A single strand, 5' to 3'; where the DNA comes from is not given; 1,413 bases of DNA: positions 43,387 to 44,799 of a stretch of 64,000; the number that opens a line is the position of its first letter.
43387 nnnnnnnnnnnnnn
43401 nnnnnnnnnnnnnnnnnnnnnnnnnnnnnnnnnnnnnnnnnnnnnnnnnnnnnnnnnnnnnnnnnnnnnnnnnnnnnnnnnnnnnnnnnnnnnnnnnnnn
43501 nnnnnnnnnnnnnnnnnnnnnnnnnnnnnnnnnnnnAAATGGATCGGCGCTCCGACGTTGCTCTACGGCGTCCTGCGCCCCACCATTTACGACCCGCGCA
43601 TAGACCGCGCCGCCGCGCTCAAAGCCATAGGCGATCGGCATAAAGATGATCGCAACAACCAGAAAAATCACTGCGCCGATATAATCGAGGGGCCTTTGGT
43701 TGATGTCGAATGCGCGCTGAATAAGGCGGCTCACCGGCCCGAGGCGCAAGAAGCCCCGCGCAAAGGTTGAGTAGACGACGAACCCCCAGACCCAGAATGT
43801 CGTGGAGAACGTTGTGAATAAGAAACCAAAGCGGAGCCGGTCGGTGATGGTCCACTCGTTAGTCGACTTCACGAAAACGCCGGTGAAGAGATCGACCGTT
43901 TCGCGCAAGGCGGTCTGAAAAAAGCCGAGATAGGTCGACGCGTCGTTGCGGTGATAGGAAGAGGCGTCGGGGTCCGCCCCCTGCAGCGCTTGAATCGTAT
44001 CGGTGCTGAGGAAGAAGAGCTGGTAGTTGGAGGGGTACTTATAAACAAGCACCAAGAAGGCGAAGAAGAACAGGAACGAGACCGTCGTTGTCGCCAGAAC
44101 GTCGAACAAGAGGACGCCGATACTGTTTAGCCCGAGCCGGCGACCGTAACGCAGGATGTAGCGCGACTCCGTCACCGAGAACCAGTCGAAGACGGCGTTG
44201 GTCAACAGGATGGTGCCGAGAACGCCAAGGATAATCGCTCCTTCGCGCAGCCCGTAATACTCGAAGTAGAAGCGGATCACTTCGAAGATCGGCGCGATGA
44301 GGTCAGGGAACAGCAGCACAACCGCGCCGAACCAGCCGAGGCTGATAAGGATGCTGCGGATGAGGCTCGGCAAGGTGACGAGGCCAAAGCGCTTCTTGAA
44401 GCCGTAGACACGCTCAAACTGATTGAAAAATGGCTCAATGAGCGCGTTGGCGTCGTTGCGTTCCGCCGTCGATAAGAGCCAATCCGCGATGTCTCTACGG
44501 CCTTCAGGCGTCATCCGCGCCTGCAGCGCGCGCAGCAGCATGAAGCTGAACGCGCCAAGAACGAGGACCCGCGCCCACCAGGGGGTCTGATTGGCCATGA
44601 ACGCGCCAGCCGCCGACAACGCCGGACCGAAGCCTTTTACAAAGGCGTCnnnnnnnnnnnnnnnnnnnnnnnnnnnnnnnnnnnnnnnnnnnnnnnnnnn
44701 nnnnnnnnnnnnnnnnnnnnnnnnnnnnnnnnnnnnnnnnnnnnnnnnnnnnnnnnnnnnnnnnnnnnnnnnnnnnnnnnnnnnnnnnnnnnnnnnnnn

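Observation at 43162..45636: Single-chain trypsin-fold protease + ~8-helix membrane module + OmpA_C peptidoglycan anchor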

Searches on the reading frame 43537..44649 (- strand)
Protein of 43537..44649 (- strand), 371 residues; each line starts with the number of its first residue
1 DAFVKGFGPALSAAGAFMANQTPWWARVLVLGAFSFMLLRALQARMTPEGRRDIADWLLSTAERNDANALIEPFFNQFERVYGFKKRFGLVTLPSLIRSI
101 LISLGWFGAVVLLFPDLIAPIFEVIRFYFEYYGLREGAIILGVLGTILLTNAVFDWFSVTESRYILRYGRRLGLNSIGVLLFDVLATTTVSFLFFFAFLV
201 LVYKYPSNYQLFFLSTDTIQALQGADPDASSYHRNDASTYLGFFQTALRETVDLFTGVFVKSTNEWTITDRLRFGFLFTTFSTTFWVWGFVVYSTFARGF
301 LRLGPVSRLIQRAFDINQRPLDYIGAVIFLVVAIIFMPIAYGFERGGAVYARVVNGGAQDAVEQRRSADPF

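Call 12: search_protein_families(library=pfam, proteins=[window:43537-44649:-], max_evalue=10)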
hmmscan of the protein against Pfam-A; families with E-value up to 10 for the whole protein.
window:43537-44649:- (371 aa): 2 families
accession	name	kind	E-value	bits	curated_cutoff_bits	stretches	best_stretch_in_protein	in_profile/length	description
PF00452.24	Bcl-2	-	0.0074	17.3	31.4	1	16-68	40-92/100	Apoptosis regulator proteins, Bcl-2 family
PF24379.1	DUF7535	-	1.9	8.7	27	1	321-339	25-43/60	Family of unknown function (DUF7535)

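Call 14: search_protein_representatives(protein=window:43537-44649:-)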
Query: 371 residues. Proteins with E-value up to 0.001 (for the whole library): 43; up to 1e-10: 4; up to 1e-30: 1. The best 43 are listed.
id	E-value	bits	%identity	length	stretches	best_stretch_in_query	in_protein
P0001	2.5e-240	813.4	100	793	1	1-371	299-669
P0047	7.1e-16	74.8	41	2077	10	330-363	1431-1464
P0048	4.9e-14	68.8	30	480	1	92-369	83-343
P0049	3.3e-12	62.7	28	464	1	32-333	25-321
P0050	1.2e-10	57.6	28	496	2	48-194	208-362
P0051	2.0e-07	47.0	32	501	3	272-336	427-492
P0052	5.3e-07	45.6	28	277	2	36-200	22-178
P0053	6.7e-07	45.3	30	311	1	246-332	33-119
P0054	1.3e-06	44.3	33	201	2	263-336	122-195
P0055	1.6e-06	44.1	30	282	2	32-198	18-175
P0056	1.9e-06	43.8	28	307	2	23-199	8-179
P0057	2.0e-06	43.7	27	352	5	113-174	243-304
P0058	3.0e-06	43.2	29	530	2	274-338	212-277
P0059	4.0e-06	42.7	28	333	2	25-202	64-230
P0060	4.4e-06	42.6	28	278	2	31-199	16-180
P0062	5.4e-06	42.3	28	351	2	36-195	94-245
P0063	6.0e-06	42.2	26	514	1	9-345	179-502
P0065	1.3e-05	41.1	28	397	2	269-337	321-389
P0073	7.0e-05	38.6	28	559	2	276-336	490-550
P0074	7.4e-05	38.6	28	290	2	139-231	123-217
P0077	1.3e-04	37.8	24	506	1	11-335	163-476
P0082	4.3e-04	36.0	29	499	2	30-203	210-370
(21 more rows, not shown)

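Call 18: search_protein_families(library=pfam, alignment_id=A1, max_evalue=0.01)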
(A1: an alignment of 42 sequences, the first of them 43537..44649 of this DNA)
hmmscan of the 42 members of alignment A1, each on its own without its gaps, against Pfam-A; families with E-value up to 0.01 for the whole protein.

A. member 1, window:43537-44649:- (371 aa): 1 family
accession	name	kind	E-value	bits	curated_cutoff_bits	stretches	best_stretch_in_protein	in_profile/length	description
PF00452.24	Bcl-2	-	0.0074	17.3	31.4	0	16-68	40-92/100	Apoptosis regulator proteins, Bcl-2 family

B. families by the number of members that match (of 42 scanned): 10 families
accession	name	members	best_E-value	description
PF13676.11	TIR_2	4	2.2e-24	TIR domain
PF08937.16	ThsB_TIR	4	5.3e-06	Thoeris protein ThsB, TIR-like domain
PF01582.25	TIR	3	5.1e-10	TIR domain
PF00691.25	OmpA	2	5.6e-17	OmpA family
PF03781.23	FGE-sulfatase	1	1.6e-49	Sulfatase-modifying factor enzyme 1-like domain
PF00069.31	Pkinase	1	5.1e-30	Protein kinase domain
PF07714.23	PK_Tyr_Ser-Thr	1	1.7e-18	Protein tyrosine and serine/threonine kinase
PF01636.29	APH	1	1.4e-05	Phosphotransferase enzyme family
PF09478.16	CBM49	1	0.0015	Carbohydrate binding domain CBM49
PF00452.24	Bcl-2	1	0.0074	Apoptosis regulator proteins, Bcl-2 family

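Call 21: find_homologous_proteins(query=A2, max_evalue=0.001)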
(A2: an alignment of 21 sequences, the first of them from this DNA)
Query A2 (21 sequences) (336 aa, profile of the alignment): 2 proteins with E <= 0.001 among 8000 candidates.
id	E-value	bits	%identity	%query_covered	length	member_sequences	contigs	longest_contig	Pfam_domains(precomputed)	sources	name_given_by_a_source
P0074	1.0e-73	266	22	54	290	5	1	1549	-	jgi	jgi:hypothetical protein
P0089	1.0e-19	89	24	34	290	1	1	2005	-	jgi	jgi:hypothetical protein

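Call 23: search_protein_families(library=pfam, proteins=[P0048, P0049, P0053, P0058, P0073, P0082, P0051, P0065, P0047, P0062], max_evalue=0.01)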
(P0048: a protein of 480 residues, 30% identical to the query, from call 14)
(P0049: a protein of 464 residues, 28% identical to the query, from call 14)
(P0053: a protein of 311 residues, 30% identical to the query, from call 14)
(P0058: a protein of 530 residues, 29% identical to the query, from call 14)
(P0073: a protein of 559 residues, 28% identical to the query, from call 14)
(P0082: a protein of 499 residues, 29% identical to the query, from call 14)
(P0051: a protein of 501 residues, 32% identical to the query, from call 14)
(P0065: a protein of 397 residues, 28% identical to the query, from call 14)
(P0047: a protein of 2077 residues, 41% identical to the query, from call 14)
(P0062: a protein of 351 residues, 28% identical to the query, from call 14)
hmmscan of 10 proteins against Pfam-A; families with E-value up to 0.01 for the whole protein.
P0048 (480 aa): 0 families

P0049 (464 aa): 1 family
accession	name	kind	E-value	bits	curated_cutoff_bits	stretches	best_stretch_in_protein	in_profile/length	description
PF00691.25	OmpA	-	1e-10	42.3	27.2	1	352-453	1-97/98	OmpA family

P0053 (311 aa): 1 family
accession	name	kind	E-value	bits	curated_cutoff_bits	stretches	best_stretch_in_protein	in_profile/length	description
PF00691.25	OmpA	-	5.6e-17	62.3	27.2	1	174-259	1-87/98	OmpA family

P0058 (530 aa): 1 family
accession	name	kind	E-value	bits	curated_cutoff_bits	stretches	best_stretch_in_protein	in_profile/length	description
PF03781.23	FGE-sulfatase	-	1.6e-49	169.4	23.3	1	308-523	4-255/255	Sulfatase-modifying factor enzyme 1-like domain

P0073 (559 aa): 3 families
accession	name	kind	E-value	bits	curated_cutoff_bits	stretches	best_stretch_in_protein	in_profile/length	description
PF00069.31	Pkinase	-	5.1e-30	105.2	31.7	1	13-189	73-252/263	Protein kinase domain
PF07714.23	PK_Tyr_Ser-Thr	-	1.7e-18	67.3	23.1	1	13-188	76-248/258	Protein tyrosine and serine/threonine kinase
PF01636.29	APH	-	1.4e-05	25.4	23.2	1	54-88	165-201/239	Phosphotransferase enzyme family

P0082 (499 aa): 2 families
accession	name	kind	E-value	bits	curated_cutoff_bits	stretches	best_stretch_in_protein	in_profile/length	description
PF13676.11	TIR_2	-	1.3e-20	74.5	28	1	4-114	1-112/122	TIR domain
PF08937.16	ThsB_TIR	-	0.0035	18.1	21.2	0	5-85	1-87/100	Thoeris protein ThsB, TIR-like domain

P0051 (501 aa): 0 families

P0065 (397 aa): 0 families

P0047 (2077 aa): 5 families
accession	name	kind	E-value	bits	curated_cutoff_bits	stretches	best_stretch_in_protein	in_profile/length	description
PF19081.6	Ig_7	-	1.5e-31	108.9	27.3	0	913-960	6-52/84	Ig-like domain CHU_C associated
PF13927.12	Ig_3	-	2.4e-21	76.4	30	2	520-599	2-75/78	Immunoglobulin domain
PF20418.3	Herpes_gE_N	-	2.9e-07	30.9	24.5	0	1507-1575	12-74/129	Alphaherpesvirus glycoprotein E N-terminal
PF16820.11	PKD_3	-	0.0011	19.2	26.3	0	441-487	15-60/68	PKD-like domain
PF13895.12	Ig_2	-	0.0012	19.4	27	0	520-616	2-78/79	Immunoglobulin domain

P0062 (351 aa): 0 families

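Call 24: list_cluster_members(proteins=[P0048, P0049, P0050, P0063, P0077, P0058, P0073, P0052, P0056, P0059])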
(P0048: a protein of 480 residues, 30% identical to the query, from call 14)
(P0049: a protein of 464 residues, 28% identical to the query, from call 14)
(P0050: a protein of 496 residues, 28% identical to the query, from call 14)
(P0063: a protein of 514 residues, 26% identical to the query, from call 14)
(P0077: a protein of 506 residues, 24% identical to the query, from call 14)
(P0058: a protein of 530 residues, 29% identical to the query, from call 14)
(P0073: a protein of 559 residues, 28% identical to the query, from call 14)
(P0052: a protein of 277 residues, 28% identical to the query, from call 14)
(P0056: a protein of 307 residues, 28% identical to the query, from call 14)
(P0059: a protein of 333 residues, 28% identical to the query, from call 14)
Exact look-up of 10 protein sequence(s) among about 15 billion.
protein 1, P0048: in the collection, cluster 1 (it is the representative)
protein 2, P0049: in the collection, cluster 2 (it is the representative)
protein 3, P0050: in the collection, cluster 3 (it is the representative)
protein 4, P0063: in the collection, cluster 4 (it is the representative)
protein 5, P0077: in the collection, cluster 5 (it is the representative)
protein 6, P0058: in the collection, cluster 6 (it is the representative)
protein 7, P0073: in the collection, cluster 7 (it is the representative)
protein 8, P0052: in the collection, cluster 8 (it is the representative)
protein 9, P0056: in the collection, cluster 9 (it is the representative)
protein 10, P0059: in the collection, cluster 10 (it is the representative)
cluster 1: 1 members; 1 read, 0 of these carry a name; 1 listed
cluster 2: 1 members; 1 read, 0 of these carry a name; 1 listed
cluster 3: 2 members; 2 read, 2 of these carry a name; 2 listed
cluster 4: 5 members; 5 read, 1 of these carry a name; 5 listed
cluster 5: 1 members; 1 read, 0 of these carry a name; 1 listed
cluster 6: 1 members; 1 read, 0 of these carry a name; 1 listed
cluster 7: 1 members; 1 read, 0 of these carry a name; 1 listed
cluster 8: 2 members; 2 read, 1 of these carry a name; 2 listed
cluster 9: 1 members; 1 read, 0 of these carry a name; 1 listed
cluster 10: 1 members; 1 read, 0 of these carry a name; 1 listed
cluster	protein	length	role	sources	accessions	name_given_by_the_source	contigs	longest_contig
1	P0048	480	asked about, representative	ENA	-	-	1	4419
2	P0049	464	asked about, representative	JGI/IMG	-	-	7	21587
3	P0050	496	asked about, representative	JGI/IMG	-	hypothetical protein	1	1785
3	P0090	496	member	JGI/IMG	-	hypothetical protein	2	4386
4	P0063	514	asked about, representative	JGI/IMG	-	-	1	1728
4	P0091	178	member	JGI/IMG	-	hypothetical protein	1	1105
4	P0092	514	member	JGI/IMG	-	-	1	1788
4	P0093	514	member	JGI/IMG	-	-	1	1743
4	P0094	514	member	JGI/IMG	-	-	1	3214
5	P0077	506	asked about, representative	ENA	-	-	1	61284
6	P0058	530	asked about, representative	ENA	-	-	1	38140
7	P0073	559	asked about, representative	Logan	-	-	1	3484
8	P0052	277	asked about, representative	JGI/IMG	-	hypothetical protein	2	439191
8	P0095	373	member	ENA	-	-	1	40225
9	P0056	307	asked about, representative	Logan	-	-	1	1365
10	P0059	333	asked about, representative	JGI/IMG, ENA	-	-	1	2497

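Call 25: find_encoding_contigs(protein=P0049, flank=8000, max_places=4)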
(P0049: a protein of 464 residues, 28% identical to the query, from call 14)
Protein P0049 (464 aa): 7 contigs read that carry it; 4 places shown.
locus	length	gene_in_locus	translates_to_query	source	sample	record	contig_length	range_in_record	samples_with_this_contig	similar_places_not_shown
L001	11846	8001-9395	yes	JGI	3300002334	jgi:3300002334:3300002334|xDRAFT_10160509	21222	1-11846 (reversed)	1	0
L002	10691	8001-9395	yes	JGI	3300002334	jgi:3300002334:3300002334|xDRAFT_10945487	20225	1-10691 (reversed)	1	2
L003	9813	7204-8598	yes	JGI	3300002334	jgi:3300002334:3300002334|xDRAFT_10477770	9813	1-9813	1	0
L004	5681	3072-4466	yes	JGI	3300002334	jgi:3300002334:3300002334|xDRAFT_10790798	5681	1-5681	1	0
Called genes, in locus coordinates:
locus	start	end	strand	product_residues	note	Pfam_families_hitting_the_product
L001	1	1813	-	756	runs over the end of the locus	PF07693:KAP_NTPase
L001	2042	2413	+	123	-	-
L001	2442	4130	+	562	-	-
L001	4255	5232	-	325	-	PF09994:T6SS_Tle1-like_cat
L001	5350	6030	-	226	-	PF01520:Amidase_3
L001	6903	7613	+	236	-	PF04231:Endonuclease_1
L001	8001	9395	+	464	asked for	PF00691:OmpA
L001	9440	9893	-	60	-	-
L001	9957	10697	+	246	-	PF03472:Autoind_bind, PF00196:GerE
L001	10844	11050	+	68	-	-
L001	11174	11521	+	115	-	PF07045:DUF1330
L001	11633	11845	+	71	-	?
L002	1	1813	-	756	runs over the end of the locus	PF07693:KAP_NTPase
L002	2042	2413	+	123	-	-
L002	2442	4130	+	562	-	-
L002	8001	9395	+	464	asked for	PF00691:OmpA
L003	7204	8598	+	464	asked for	PF00691:OmpA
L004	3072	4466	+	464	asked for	PF00691:OmpA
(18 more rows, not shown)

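Call 26: find_encoding_contigs(protein=P0074, flank=8000, max_places=4)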
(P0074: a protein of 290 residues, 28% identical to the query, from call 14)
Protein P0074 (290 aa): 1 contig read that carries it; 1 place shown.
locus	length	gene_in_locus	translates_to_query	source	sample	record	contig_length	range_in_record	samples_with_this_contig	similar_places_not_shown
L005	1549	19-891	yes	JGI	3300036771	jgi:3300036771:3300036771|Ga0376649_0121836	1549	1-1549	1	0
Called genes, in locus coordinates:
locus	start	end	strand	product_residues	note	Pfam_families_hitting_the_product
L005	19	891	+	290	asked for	-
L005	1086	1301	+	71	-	-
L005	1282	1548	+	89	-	?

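Call 27: find_encoding_contigs(protein=P0077, flank=8000, max_places=2)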
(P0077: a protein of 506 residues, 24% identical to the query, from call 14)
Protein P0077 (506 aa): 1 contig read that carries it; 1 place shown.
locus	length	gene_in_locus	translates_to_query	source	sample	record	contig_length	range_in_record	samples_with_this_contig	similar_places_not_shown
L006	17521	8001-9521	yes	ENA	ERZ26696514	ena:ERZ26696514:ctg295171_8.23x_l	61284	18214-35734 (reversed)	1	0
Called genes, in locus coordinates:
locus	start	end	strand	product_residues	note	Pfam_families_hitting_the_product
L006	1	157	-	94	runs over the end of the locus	PF01288:HPPK (weak)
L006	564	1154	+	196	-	PF01936:NYN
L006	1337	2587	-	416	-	PF01656:CbiA, PF10609:ParA (weak), PF13614:AAA_31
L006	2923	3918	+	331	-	PF02401:LYTB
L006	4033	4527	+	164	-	PF00075:RNase_H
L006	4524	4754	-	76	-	-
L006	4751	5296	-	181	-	PF13527:Acetyltransf_9, PF00583:Acetyltransf_1, PF13508:Acetyltransf_7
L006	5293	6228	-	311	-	PF00551:Formyl_trans_N, PF02911:Formyl_trans_C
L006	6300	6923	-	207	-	PF01327:Pep_deformylase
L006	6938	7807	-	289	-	-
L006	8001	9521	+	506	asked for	PF08937:ThsB_TIR (weak), PF13676:TIR_2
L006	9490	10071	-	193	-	PF00300:His_Phos_1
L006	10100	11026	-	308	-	PF00126:HTH_1, PF03466:LysR_substrate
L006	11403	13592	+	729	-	PF00141:peroxidase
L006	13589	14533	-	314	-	PF00126:HTH_1, PF03466:LysR_substrate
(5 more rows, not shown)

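Call 28: find_encoding_contigs(protein=P0058, flank=8000, max_places=2)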
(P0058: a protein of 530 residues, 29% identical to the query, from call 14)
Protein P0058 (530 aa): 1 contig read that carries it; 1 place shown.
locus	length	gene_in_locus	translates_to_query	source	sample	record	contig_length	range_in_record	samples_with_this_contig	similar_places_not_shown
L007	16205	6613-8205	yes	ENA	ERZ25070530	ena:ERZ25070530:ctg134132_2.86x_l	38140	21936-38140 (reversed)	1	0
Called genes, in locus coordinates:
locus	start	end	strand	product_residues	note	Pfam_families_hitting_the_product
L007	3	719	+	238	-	?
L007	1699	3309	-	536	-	-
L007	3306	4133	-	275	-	-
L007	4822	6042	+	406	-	PF14690:Zn_ribbon_ISL3, PF13542:HTH_Tnp_ISL3 (faint), PF01610:DDE_Tnp_ISL3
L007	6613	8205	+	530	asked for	PF03781:FGE-sulfatase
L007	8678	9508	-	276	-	PF13358:DDE_3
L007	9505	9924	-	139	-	-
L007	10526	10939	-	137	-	PF01850:PIN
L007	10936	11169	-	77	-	PF02604:PhdYeFM_antitox (weak)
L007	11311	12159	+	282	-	-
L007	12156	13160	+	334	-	PF00069:Pkinase, PF07714:PK_Tyr_Ser-Thr, PF01636:APH (faint)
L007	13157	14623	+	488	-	PF14559:TPR_19 (faint), PF13424:TPR_12, PF24885:TPR_NPHP3, PF13424:TPR_12, PF07719:TPR_2 (weak), PF24885:TPR_NPHP3, PF13374:TPR_10 (weak), PF13424:TPR_12, +10 more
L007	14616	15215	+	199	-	PF07638:Sigma70_ECF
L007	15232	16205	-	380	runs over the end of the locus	PF13173:AAA_14, PF13635:DUF4143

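Call 29: find_encoding_contigs(protein=P0052, flank=8000, max_places=2)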
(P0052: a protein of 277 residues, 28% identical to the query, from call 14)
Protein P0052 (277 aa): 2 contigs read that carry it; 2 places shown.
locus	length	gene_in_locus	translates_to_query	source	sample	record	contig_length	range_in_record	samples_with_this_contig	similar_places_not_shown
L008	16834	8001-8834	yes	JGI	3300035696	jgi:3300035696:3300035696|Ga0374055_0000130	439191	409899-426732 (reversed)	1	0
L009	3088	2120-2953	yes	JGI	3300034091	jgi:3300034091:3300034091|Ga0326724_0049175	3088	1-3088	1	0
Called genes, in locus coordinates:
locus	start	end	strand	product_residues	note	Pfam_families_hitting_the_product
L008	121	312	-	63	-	PF00830:Ribosomal_L28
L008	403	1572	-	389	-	PF12704:MacB_PCD, PF02687:FtsX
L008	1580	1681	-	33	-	-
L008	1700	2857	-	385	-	PF12704:MacB_PCD, PF02687:FtsX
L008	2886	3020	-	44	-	-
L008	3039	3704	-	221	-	PF00005:ABC_tran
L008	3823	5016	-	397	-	PF25917:BSH_RND (weak), PF25973:BSH_CzcB, PF25876:HH_MFP_RND (weak), PF25954:Beta-barrel_RND_2, PF25975:CzcB_C, PF25989:YknX_C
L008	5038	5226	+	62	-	-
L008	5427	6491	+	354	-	PF00814:TsaD, PF22521:HypF_C_2 (weak)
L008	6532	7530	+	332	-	PF02618:YceG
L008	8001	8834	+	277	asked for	-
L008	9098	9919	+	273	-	PF03372:Exo_endo_phos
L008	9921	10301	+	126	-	-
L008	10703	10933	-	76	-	-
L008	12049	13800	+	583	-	PF13205:Big_5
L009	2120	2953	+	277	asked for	-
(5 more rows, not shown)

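Call 30: find_encoding_contigs(protein=P0048, flank=8000, max_places=2)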
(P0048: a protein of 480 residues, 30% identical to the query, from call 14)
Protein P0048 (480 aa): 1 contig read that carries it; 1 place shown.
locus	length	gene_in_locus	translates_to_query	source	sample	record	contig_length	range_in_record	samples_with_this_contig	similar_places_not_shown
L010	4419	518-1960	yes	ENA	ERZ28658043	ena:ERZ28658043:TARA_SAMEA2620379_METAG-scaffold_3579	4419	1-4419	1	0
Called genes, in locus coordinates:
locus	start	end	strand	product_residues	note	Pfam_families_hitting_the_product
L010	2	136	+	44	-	?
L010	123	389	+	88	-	PF00216:Bac_DNA_binding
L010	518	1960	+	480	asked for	-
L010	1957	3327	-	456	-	PF01474:DAHP_synth_2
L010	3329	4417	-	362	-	?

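Call 39: predict_structure(alignment_id=A2)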
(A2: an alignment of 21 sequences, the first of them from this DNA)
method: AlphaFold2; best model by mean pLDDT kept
length: 336 residues; sequences in the alignment: 21
mean_pLDDT: 81.9   pTM: 0.77
mean pLDDT of the five models: 81.9, 80.4, 78.4, 78.0, 77.6
residues with pLDDT >= 90: 62; 70-90: 226; 50-70: 37; < 50: 11
segments of 3 or more residues with pLDDT < 50: 211-220
pLDDT, mean of each block of 10 residues (from residue 1): 69 89 90 89 73 74 79 73 86 83 87 93 86 84 85 85 90 90 80 69 70 47 73 87 84 86 86 87 90 89 94 91 82 59
secondary structure, 60 per line:
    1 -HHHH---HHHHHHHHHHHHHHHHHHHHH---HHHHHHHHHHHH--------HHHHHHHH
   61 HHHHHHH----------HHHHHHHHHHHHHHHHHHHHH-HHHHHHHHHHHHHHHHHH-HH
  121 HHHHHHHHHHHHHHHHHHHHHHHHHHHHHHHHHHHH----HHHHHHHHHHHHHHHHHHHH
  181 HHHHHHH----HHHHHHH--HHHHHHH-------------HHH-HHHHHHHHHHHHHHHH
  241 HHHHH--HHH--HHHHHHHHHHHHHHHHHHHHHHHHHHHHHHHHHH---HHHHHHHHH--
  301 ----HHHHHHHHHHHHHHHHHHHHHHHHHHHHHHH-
elements in order: H2-5 H9-29 H33-44 H53-67 H78-98 H100-117 H119-156 H161-187 H192-198 H201-207 H225-245 H253-286 H290-298 H305-335

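Call 42: fold_search(model_id=the predicted structure, library=pdb)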
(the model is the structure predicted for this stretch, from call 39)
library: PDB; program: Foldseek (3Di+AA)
matches with E <= 10: 366; with E <= 0.001: 0
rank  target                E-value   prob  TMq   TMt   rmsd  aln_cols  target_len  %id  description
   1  9g71_A                2.7e-01  0.08  0.10  0.09  36.3       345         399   13  Cryo-EM structure of TTYH2 in complex with lipids in GDN (released 2025-05-21)
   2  6par_D                3.0e-01  0.20  0.17  0.11  25.9       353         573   13  Structure of a bacterial Atm1-family ABC exporter with MgAMPPNP bound (released 2020-06-24)
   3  7p5j_A                3.4e-01  0.11  0.12  0.11  34.6       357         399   14  Cryo-EM structure of human TTYH1 in GDN (released 2021-08-11)
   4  7p5c_A                4.2e-01  0.11  0.12  0.11  33.8       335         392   16  Cryo-EM structure of human TTYH3 in Ca2+ and GDN (released 2021-08-11)
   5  8yr4_A                4.5e-01  0.21  0.19  0.12  27.7       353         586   13  Cryo-EM structure of the human ABCB6 in complex with Cd(II):Phytochelatin 2 (released 2024-06-19)
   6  6par_A                4.5e-01  0.16  0.18  0.11  25.7       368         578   13  Structure of a bacterial Atm1-family ABC exporter with MgAMPPNP bound (released 2020-06-24)
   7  8tf2_A                4.7e-01  0.09  0.13  0.09  21.3       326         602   14  Wildtype rabbit TRPV5 into nanodiscs in Apo state (released 2024-01-10)
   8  6pam_C                5.2e-01  0.15  0.18  0.11  25.6       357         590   16  Structure of a bacterial Atm1-family ABC transporter with MgADP bound (released 2020-06-24)
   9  9dbq_A                5.2e-01  0.13  0.17  0.10  26.4       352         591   14  Cryo-EM structure of human ABCB6 transporter in an inward-facing conformation (released 2024-11-20)
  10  8zwf_A                5.4e-01  0.14  0.18  0.17  22.6       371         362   13  cryoEM structure of JR14a bound C3aR-BRIL-BAG2 complex (released 2025-05-14)
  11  7ekm_A                6.4e-01  0.14  0.19  0.12  25.3       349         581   13  Mitochondrial outer membrane protein (released 2021-08-25)
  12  6par_E                6.7e-01  0.15  0.18  0.12  24.0       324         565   13  Structure of a bacterial Atm1-family ABC exporter with MgAMPPNP bound (released 2020-06-24)
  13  6par_C                7.0e-01  0.15  0.18  0.11  26.1       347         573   12  Structure of a bacterial Atm1-family ABC exporter with MgAMPPNP bound (released 2020-06-24)
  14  7vgf_A                7.3e-01  0.13  0.17  0.13  23.7       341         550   13  cryo-EM structure of AMP-PNP bound human ABCB7 (released 2022-02-16)
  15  3o1j_A                7.3e-01  0.10  0.12  0.14  30.5       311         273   12  Crystal Structure of the TorS sensor domain - TorT complex in the absence of isopropanol (released 2011-12-21)
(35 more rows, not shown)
